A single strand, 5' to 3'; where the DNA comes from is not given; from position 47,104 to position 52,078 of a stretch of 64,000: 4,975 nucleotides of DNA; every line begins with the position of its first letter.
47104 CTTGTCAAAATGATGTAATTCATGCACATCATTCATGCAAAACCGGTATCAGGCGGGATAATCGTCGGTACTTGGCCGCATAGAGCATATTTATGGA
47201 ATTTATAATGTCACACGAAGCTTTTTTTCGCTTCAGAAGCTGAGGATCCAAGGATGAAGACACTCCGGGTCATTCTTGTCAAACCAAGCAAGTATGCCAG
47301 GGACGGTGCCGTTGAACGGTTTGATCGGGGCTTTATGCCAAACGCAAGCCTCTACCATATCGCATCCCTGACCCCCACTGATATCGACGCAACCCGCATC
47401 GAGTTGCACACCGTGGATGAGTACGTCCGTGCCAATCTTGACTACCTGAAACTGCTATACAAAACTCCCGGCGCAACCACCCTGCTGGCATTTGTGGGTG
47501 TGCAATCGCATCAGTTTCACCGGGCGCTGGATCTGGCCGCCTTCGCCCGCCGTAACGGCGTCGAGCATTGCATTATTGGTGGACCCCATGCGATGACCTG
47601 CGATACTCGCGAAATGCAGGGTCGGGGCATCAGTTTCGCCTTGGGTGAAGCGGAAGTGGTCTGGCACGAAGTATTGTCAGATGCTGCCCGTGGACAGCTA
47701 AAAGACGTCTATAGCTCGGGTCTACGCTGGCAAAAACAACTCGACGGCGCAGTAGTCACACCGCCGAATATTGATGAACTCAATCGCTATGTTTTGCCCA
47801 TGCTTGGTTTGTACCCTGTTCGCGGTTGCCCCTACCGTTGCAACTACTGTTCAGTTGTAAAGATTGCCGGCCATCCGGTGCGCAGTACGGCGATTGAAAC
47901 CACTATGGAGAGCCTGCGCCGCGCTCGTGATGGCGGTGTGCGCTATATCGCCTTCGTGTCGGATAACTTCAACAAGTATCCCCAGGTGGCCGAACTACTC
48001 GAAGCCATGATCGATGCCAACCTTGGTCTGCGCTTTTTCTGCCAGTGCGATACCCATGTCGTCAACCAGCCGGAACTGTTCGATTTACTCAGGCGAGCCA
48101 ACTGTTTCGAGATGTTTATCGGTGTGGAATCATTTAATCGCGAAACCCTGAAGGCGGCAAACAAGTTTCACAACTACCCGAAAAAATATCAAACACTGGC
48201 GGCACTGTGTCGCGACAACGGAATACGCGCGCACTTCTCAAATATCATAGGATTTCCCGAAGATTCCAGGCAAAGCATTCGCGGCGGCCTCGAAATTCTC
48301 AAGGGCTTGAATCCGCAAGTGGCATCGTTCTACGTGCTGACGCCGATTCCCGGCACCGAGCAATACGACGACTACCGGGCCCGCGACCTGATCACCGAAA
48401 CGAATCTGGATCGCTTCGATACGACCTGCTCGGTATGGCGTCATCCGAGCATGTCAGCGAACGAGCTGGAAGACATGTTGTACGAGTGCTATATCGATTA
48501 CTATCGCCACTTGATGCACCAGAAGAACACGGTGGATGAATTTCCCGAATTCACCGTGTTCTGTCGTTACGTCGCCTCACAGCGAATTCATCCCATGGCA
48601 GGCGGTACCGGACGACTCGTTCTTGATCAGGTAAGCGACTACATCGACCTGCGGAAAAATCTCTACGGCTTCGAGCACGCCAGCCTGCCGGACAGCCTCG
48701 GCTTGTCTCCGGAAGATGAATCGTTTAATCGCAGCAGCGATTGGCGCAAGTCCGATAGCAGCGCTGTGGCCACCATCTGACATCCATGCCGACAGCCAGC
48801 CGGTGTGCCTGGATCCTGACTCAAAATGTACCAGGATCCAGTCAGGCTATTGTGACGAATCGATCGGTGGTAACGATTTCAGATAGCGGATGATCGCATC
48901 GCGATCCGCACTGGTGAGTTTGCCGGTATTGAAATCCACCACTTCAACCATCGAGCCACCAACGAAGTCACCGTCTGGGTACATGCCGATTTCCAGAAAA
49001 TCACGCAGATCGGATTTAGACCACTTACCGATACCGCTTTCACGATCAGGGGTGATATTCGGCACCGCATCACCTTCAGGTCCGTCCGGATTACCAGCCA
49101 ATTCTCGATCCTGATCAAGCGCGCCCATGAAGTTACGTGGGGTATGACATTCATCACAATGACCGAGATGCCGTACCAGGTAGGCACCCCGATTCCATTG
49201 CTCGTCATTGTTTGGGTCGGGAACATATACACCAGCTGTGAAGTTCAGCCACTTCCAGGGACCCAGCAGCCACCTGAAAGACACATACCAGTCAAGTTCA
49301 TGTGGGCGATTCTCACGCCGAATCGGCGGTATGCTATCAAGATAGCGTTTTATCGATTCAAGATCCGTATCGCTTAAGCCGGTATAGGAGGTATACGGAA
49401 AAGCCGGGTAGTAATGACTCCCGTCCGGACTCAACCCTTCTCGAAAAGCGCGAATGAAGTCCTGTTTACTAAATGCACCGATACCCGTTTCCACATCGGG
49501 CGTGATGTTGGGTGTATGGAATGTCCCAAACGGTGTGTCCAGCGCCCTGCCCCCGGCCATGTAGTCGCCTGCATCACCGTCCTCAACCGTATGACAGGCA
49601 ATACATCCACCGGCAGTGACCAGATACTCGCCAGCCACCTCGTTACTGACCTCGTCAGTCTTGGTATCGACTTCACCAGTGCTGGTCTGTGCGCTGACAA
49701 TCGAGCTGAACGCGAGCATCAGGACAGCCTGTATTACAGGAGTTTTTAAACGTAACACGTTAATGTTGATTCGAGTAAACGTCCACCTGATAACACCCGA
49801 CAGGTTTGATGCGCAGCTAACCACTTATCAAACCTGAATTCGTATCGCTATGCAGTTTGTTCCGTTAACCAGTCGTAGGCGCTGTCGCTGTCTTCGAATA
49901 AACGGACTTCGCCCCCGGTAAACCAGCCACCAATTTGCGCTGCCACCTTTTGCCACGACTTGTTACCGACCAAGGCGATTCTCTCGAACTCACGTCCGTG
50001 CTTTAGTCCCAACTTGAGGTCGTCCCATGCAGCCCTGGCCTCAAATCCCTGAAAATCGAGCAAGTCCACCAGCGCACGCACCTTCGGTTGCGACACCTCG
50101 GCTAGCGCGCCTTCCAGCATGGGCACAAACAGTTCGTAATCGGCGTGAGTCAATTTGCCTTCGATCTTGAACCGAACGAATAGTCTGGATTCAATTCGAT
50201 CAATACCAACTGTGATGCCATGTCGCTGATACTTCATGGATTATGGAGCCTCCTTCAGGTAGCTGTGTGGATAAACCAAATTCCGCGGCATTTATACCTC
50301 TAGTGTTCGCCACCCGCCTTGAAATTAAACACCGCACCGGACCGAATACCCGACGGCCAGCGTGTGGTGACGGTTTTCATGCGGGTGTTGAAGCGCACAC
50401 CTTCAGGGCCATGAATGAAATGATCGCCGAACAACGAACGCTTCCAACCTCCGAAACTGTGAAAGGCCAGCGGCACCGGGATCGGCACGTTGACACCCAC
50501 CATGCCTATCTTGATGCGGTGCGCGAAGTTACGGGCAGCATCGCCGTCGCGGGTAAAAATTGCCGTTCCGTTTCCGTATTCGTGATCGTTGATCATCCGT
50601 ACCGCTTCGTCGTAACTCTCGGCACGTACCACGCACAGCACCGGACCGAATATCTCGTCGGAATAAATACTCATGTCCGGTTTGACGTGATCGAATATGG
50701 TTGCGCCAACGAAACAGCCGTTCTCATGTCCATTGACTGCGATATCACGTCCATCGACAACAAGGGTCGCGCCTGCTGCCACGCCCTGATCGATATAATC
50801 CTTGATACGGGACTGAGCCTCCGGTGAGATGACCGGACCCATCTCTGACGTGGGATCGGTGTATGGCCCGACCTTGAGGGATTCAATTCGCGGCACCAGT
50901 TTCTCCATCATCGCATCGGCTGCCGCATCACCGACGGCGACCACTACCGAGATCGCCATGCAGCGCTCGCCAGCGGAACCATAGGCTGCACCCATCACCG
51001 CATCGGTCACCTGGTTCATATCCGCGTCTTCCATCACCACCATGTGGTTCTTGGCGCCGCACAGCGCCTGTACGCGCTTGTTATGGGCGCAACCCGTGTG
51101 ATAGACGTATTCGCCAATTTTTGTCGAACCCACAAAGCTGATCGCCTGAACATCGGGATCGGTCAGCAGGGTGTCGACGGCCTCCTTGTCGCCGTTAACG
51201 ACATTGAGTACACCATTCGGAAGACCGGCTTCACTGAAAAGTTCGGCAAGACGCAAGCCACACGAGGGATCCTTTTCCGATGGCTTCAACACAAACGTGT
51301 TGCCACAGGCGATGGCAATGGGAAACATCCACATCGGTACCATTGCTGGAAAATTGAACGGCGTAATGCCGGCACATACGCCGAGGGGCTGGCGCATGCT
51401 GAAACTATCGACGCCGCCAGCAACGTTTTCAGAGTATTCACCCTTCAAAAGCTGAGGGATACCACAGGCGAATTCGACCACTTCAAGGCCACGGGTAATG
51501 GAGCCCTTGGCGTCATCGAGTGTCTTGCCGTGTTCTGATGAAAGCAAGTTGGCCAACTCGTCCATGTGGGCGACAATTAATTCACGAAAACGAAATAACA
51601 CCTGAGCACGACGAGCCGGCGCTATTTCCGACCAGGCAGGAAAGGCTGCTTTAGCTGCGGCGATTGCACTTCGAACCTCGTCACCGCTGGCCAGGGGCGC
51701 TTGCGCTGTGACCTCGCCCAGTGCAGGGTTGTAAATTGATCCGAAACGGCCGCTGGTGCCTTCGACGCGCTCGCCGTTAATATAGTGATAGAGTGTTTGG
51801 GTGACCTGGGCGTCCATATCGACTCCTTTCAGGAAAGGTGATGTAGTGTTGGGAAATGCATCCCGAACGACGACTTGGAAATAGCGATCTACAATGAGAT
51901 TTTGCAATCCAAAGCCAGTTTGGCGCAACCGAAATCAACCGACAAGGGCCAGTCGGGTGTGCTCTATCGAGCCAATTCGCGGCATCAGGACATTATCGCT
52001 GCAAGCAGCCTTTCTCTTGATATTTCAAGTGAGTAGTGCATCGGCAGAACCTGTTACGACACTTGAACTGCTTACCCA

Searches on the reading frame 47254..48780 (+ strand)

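Call 37: search_protein_families(library=pfam, max_evalue=0.000001, proteins=[window:47254-48780:+])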
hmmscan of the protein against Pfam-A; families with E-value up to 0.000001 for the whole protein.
window:47254-48780:+ (508 aa): 1 family
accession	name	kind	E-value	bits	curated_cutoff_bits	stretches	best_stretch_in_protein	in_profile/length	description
PF04055.27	Radical_SAM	-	1e-22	81.6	29.5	1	188-342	3-159/166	Radical SAM superfamily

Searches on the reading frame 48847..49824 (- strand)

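Call 37: search_protein_families(library=pfam, max_evalue=0.000001, proteins=[window:48847-49824:-])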
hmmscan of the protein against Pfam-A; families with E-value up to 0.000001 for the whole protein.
window:48847-49824:- (325 aa): 1 family
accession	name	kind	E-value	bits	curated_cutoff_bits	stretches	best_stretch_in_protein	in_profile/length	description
PF00034.26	Cytochrom_C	-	1.6e-09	39.4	21.3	0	64-164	3-88/90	Cytochrome c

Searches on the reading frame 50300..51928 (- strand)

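Call 37: search_protein_families(library=pfam, max_evalue=0.000001, proteins=[window:50300-51928:-])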
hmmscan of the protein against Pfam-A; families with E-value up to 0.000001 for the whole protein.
window:50300-51928:- (542 aa): 1 family
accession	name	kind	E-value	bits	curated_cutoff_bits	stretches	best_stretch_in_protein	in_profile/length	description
PF00171.27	Aldedh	-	2.7e-143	478.3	23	1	63-520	9-461/461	Aldehyde dehydrogenase family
